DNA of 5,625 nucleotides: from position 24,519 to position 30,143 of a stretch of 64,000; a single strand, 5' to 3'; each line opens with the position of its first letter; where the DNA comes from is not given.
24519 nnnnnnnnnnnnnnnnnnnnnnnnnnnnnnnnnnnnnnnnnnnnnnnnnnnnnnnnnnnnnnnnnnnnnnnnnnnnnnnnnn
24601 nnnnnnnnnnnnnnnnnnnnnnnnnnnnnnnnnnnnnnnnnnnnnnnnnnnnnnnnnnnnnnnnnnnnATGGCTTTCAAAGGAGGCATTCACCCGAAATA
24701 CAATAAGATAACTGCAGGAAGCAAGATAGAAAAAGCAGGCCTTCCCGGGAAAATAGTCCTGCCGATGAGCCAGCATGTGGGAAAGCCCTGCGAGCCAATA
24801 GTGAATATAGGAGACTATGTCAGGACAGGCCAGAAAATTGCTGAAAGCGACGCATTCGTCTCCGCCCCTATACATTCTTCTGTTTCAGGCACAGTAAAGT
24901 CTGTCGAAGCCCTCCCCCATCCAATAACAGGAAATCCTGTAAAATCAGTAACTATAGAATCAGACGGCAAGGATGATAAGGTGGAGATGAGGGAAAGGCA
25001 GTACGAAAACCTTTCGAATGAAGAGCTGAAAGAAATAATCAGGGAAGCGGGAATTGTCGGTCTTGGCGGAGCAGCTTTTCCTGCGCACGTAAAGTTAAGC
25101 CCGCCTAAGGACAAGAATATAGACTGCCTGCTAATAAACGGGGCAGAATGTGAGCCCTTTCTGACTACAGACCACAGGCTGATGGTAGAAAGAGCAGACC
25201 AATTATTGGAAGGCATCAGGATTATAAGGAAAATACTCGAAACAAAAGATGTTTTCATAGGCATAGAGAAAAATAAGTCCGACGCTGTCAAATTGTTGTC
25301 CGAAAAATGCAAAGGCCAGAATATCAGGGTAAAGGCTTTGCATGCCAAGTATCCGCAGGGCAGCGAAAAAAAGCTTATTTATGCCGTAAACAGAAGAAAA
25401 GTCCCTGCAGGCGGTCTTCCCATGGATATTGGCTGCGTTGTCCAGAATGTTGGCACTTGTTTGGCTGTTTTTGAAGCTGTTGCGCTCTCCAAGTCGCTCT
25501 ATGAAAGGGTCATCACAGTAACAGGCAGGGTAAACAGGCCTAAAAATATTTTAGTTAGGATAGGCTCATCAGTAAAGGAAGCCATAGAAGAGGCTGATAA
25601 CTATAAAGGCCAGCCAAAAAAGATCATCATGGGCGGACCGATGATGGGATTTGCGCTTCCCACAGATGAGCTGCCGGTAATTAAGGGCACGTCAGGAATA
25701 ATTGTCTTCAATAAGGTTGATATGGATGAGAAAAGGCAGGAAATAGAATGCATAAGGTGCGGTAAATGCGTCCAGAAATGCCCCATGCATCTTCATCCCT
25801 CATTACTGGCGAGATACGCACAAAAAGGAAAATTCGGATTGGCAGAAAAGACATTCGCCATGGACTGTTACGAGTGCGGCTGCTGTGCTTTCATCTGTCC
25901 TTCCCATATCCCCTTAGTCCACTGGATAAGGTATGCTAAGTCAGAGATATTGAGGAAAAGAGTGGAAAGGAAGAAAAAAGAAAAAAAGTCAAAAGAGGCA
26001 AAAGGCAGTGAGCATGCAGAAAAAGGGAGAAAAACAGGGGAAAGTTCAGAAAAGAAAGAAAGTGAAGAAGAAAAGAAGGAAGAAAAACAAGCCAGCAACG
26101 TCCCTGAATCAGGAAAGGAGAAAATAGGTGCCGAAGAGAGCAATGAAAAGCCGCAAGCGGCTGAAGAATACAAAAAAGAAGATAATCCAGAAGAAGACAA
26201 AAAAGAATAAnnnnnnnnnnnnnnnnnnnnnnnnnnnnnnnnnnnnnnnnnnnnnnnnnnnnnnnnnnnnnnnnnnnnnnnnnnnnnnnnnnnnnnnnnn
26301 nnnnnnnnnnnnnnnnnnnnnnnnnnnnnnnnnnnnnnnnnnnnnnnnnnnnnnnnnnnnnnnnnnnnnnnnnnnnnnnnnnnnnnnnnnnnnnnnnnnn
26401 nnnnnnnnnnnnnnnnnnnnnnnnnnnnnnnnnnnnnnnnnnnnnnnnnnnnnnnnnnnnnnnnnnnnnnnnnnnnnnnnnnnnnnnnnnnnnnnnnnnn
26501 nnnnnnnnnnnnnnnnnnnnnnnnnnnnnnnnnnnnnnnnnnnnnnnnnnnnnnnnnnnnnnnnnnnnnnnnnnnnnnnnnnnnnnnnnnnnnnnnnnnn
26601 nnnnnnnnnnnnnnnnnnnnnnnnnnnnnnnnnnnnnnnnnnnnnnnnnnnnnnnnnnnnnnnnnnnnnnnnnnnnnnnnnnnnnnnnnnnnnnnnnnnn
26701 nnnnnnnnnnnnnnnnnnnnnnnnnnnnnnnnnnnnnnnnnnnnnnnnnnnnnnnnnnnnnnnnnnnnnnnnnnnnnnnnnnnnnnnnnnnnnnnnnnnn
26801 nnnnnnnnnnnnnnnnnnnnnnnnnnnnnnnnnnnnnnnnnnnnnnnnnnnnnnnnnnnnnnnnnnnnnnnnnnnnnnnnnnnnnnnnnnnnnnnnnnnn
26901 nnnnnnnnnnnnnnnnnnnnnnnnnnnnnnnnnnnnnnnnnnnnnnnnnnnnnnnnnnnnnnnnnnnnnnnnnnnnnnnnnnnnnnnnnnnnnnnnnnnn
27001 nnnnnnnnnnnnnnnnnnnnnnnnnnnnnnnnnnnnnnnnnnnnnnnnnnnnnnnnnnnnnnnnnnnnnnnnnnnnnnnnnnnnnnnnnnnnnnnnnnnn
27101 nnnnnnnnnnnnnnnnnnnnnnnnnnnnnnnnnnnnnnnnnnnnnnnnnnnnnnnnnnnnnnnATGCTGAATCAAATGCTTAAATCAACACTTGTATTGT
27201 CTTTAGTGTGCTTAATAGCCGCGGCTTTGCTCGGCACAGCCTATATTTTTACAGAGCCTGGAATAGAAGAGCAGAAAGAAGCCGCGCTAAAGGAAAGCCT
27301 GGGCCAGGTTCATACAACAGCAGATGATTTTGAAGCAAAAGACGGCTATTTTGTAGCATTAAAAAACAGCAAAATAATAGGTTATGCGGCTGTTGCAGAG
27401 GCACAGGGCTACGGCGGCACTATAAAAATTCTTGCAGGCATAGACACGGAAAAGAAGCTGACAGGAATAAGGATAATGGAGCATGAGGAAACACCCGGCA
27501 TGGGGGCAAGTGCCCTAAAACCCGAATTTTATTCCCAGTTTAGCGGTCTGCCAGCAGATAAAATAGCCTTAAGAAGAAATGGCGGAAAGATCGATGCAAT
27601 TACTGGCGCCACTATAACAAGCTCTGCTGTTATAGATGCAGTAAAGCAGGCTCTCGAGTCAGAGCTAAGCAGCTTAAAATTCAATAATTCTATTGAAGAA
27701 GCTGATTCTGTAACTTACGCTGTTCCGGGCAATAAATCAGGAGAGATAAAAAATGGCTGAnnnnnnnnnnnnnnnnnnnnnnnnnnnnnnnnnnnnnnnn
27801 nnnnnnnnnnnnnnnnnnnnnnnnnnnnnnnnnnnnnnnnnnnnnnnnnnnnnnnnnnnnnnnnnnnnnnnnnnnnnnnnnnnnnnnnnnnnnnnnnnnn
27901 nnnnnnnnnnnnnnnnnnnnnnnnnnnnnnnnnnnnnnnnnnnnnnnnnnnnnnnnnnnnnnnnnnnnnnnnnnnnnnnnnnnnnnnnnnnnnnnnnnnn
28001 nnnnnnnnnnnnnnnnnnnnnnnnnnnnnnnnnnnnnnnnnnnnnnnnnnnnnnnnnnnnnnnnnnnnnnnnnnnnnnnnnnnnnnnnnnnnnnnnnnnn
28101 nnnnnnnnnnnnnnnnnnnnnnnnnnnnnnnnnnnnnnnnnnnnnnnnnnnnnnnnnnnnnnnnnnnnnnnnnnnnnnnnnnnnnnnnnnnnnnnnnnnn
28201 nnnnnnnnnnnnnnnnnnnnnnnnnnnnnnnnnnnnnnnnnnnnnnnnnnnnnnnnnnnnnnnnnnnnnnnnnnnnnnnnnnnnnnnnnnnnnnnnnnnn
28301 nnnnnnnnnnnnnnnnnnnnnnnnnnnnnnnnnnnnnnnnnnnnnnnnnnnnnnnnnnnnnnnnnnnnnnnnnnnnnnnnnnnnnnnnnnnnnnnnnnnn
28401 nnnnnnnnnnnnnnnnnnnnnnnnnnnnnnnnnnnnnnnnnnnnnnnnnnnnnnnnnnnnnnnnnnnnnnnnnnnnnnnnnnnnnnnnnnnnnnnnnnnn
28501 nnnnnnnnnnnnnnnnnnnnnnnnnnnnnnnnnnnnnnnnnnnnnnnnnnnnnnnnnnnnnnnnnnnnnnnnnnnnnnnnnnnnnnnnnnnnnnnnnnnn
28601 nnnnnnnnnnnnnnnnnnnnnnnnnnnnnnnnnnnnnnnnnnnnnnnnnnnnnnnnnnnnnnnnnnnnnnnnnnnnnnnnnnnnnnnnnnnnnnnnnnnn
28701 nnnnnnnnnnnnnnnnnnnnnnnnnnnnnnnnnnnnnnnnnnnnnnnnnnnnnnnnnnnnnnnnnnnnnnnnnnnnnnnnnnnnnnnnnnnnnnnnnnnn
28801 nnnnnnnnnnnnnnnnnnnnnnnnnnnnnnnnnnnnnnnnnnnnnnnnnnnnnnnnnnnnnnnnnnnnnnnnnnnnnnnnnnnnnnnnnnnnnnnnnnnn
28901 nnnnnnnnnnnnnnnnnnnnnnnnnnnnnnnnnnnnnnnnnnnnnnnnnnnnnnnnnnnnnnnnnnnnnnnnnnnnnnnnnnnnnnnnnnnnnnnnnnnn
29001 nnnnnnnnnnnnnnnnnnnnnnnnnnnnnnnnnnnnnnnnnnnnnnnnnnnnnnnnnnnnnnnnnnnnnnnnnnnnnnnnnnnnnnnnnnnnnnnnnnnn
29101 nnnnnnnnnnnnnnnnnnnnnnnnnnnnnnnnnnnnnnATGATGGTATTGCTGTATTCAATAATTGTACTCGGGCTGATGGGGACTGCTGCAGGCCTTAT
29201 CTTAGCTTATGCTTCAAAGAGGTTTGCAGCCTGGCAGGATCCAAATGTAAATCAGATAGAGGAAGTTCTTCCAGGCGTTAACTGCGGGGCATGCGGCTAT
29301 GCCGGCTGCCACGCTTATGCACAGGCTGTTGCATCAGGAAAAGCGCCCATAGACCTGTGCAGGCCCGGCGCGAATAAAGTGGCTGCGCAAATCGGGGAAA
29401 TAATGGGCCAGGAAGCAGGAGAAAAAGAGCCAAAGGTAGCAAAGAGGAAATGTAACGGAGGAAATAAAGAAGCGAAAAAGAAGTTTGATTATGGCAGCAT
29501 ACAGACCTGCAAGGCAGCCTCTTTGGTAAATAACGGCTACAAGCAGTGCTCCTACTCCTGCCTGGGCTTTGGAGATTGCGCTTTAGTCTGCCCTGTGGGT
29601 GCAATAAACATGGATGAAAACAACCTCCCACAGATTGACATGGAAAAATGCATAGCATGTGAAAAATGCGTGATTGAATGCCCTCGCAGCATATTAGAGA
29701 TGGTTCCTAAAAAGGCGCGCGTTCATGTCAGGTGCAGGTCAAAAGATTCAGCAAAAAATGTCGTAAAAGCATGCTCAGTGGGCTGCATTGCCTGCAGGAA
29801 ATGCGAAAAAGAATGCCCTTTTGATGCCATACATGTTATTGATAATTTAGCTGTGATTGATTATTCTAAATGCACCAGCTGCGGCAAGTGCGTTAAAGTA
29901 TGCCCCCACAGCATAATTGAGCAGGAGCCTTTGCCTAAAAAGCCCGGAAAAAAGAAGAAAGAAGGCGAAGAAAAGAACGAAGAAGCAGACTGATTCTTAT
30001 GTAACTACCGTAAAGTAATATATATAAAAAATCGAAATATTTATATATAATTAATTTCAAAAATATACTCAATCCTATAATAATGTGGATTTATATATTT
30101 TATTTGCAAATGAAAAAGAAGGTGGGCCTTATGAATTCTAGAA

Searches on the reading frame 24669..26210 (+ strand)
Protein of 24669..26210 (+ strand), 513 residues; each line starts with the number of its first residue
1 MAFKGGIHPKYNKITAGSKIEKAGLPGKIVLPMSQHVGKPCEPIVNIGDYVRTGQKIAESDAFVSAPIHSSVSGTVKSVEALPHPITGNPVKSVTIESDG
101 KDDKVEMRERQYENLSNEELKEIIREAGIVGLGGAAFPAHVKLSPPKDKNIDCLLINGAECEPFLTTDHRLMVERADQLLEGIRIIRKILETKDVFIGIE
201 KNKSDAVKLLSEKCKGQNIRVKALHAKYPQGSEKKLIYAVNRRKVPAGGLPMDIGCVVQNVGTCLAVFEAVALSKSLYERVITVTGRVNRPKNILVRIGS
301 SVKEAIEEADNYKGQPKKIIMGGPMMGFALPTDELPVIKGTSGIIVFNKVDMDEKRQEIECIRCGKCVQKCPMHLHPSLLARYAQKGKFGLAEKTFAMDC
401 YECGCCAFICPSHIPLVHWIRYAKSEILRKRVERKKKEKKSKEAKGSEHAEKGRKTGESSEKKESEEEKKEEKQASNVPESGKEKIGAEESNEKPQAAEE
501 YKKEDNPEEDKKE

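Call 22: search_protein_families(library=pfam, proteins=[window:24669-26210:+], max_evalue=0.00001)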
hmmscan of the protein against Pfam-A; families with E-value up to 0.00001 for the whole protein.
window:24669-26210:+ (513 aa): 6 families
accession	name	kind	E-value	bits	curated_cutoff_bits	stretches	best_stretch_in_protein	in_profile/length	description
PF01512.22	Complex1_51K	-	1.9e-51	174.3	31.2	1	124-268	1-149/150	Nuo51 FMN-binding domain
PF13375.12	RnfC_N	-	4.3e-35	120.2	25.6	1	2-101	2-101/101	RnfC Barrel sandwich hybrid domain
PF10531.15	SLBB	-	2.8e-09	37.1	27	1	281-329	1-55/55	SLBB domain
PF13237.11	Fer4_10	-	8.3e-07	29.3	25.5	1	356-411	4-53/53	4Fe-4S dicluster domain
PF13534.11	Fer4_17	-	2e-06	28.7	22.2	0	360-414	1-60/61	4Fe-4S dicluster domain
PF12838.12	Fer4_7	-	4.6e-06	27.5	27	0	361-413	2-51/52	4Fe-4S dicluster domain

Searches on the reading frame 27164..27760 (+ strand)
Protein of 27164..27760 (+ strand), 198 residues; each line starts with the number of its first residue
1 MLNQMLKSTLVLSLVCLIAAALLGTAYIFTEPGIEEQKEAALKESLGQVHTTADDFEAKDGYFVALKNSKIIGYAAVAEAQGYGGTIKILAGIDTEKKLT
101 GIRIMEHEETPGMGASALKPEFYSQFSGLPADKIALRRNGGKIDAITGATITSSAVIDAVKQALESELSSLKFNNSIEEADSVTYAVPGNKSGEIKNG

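Call 22: search_protein_families(library=pfam, proteins=[window:27164-27760:+], max_evalue=0.00001)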
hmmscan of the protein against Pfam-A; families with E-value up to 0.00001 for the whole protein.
window:27164-27760:+ (198 aa): 1 family
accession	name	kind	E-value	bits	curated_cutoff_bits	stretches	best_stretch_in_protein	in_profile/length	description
PF04205.19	FMN_bind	-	3e-21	76.3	22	1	82-165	1-77/77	FMN-binding domain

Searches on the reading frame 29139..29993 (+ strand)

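Call 23: search_protein_families(library=pfam, proteins=[window:29139-29993:+], max_evalue=0.00001)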
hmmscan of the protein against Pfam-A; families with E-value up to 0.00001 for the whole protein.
window:29139-29993:+ (284 aa): 12 families
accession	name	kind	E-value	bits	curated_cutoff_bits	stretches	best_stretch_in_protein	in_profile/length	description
PF00037.32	Fer4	-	5.4e-20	70.8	21.1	1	239-261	2-24/24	4Fe-4S binding domain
PF12838.12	Fer4_7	-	4.7e-18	65.8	27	2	216-258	2-51/52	4Fe-4S dicluster domain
PF12837.12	Fer4_6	-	3.6e-17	61.8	25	1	238-260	2-24/24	4Fe-4S binding domain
PF13237.11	Fer4_10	-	4.2e-15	55.8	25.5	1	215-256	8-53/53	4Fe-4S dicluster domain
PF04060.18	FeS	-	8.6e-15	54.6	23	1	44-76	1-33/33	Putative Fe-S cluster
PF14697.11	Fer4_21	-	2.1e-14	53.8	35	2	140-188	7-59/59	4Fe-4S dicluster domain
PF13187.11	Fer4_9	-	8.9e-12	45.3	27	1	216-259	2-51/52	4Fe-4S dicluster domain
PF13484.11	Fer4_16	-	3.4e-09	37.8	30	0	244-278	1-36/66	4Fe-4S double cluster binding domain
PF12797.12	Fer4_2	-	3.9e-09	36.3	24.5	1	239-256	4-21/22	4Fe-4S binding domain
PF25160.1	LdpA_Fe-S-bd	-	9.7e-09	35.3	27.6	0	219-262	6-45/49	LdpA Fe-S cluster-binding domain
PF13183.11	Fer4_8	-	2.5e-08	34.7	27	0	243-276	3-39/68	4Fe-4S dicluster domain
PF12798.12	Fer4_3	-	3.6e-06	27.8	27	0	245-258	1-14/15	4Fe-4S binding domain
